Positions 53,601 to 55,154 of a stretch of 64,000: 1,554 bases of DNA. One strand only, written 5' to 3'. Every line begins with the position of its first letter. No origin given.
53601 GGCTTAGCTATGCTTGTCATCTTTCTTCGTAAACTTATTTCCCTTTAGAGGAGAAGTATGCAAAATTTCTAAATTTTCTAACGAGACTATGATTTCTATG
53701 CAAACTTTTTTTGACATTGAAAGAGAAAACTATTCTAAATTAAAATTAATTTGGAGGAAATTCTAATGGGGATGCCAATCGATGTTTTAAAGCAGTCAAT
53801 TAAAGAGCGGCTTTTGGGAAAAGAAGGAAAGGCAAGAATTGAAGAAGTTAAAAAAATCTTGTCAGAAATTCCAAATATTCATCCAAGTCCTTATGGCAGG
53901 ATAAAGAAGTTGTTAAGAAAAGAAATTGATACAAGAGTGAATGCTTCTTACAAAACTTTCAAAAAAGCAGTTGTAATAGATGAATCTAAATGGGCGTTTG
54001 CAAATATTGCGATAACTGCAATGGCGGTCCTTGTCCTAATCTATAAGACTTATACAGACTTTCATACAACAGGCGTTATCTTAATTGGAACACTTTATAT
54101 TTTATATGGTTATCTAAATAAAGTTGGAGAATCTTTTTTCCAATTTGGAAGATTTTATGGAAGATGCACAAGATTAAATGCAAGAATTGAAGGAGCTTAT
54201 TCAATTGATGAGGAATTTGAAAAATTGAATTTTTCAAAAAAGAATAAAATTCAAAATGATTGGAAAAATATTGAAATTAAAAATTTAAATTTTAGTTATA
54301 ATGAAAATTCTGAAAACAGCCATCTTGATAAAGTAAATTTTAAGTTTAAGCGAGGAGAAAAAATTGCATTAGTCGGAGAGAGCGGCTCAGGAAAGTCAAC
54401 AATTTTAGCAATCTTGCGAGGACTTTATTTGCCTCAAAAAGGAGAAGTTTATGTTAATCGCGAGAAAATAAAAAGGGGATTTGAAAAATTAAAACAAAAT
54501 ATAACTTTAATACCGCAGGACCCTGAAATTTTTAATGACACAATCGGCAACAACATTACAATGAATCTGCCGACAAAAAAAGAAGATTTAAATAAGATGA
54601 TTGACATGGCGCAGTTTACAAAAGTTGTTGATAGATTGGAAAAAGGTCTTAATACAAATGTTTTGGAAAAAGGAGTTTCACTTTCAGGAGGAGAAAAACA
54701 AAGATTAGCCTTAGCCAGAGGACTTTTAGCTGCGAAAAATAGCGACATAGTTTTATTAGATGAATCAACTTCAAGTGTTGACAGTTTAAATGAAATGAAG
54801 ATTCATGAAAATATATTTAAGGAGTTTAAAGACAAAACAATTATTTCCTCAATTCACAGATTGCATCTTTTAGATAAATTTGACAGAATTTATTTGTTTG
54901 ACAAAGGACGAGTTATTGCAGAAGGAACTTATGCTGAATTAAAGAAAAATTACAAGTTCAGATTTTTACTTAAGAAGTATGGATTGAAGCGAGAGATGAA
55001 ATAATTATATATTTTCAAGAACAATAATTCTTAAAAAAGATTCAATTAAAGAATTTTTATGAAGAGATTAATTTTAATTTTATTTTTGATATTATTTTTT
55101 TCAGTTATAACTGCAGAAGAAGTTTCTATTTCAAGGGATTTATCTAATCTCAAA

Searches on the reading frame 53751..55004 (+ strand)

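Call 58: search_protein_families(library=pfam, proteins=[window:53751-55004:+], max_evalue=0.001)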
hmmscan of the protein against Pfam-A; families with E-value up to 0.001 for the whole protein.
window:53751-55004:+ (417 aa): 6 families
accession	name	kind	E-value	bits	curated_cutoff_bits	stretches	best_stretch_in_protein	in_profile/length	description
PF00005.33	ABC_tran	-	3.4e-29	102.6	25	1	192-341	1-137/137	ABC transporter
PF13555.12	AAA_29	-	4e-05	23.7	27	1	193-223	13-44/61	P-loop containing region of AAA domain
PF13401.12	AAA_22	-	0.00014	22.6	27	0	205-243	8-33/130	AAA domain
PF02463.25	SMC_N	-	0.00019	21.4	40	0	195-381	18-209/220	RecF/RecN/SMC N terminal domain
PF00503.26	G-alpha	-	0.00029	20.5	48.8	1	190-331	9-104/333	G-protein alpha subunit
PF03193.22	RsgA_GTPase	-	0.00033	21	30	1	163-224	67-128/174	RsgA GTPase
